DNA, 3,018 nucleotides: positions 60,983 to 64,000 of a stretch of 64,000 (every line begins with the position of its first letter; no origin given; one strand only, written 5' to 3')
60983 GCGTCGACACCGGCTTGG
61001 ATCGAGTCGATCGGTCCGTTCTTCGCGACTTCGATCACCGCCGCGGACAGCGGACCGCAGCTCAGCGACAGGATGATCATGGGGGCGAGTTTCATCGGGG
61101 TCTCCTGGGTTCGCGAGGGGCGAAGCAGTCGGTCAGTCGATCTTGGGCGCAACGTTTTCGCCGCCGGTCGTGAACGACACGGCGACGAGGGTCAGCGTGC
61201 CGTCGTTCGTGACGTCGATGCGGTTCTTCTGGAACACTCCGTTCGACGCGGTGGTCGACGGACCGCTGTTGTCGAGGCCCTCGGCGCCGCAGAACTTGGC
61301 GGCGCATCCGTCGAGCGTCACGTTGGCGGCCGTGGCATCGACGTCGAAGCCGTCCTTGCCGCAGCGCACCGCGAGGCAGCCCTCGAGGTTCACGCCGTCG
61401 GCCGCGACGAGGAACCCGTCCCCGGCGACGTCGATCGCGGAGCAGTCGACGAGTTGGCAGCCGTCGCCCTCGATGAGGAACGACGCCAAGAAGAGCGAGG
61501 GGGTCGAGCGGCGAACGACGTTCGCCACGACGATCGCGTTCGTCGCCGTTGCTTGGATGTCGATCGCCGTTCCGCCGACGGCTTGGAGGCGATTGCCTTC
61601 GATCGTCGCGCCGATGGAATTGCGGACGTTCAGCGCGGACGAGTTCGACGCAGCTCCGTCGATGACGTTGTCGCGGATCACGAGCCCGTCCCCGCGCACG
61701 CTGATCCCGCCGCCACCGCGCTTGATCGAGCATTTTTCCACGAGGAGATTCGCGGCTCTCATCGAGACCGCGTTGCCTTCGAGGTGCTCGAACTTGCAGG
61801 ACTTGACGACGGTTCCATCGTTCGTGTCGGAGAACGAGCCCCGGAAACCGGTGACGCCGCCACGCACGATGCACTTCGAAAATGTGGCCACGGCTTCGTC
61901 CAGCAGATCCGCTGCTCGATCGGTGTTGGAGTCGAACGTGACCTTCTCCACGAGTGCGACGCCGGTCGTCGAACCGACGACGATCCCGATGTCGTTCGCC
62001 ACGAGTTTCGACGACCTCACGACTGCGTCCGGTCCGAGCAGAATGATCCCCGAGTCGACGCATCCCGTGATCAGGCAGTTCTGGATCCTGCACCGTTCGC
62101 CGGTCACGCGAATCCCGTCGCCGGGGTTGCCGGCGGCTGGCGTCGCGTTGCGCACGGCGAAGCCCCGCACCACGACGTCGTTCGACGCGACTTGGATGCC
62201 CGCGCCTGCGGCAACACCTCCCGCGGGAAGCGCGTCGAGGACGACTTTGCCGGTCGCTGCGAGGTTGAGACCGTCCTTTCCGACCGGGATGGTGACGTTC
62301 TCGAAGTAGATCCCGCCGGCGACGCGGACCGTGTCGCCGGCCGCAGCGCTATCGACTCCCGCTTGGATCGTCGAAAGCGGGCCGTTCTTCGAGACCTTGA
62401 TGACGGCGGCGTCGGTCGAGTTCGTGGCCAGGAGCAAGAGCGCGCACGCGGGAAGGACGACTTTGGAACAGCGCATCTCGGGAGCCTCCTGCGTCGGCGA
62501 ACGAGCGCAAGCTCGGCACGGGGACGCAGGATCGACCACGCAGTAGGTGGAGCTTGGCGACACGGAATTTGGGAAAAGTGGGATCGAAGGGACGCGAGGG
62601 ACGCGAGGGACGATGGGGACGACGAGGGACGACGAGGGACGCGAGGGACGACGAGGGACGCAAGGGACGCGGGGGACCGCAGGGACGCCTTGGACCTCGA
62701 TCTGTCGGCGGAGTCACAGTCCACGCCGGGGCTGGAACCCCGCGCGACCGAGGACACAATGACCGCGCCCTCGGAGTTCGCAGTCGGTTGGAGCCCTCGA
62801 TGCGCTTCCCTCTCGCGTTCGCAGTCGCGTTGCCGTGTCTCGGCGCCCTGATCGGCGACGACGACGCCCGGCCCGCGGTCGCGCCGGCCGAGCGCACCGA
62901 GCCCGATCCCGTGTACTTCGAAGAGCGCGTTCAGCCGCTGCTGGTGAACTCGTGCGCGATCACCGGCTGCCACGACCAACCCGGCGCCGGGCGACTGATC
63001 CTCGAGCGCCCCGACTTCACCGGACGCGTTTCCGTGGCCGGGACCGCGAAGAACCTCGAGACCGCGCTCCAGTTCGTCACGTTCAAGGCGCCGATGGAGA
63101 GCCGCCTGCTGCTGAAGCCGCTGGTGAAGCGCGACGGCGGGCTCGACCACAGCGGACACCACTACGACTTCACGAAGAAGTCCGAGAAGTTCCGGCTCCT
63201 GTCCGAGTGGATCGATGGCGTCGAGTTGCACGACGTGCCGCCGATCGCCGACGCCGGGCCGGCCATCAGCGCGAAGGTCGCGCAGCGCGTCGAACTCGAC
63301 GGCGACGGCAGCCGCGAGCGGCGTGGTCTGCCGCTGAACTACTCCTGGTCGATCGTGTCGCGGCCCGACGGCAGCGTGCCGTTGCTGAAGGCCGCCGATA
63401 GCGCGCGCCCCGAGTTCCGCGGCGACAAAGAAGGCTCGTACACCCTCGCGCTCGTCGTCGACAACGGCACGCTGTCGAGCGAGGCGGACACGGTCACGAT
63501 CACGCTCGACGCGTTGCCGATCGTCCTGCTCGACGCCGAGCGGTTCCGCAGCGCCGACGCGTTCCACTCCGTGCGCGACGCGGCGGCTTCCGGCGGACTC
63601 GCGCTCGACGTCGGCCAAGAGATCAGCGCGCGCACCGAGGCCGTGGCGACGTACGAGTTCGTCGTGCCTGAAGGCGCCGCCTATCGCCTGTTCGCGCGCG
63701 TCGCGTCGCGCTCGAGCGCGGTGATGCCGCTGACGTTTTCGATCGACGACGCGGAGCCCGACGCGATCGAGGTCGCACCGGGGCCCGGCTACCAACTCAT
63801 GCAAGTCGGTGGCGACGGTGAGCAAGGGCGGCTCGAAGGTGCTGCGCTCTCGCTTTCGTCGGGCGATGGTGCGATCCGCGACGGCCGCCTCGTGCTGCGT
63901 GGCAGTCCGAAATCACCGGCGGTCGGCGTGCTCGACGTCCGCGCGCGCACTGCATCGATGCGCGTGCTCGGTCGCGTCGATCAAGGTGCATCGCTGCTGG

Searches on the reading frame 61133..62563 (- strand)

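Call 98: search_protein_families(library=pfam, proteins=[window:61133-62563:-], max_evalue=0.00001)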
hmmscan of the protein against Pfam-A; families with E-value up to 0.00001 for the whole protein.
window:61133-62563:- (476 aa): 2 families
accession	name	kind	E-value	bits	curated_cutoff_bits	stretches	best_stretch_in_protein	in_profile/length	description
PF13229.12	Beta_helix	-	4e-23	82.2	25.9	2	248-351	8-111/158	Right handed beta helix region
PF05048.19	NosD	-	6.5e-08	32.7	23.6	0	244-350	42-147/212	Periplasmic copper-binding protein (NosD)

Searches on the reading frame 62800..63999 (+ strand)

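Call 98: search_protein_families(library=pfam, proteins=[window:62800-63999:+], max_evalue=0.00001)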
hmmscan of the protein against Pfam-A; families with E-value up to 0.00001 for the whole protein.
window:62800-63999:+ (400 aa): 2 families
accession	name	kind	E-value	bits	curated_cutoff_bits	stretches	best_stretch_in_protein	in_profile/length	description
PF22352.2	K319L-like_PKD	-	7.1e-07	29.6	27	1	156-235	5-83/84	K319L-like, PKD domain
PF18911.6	PKD_4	-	1.4e-06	28.7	27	1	146-235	2-84/85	PKD domain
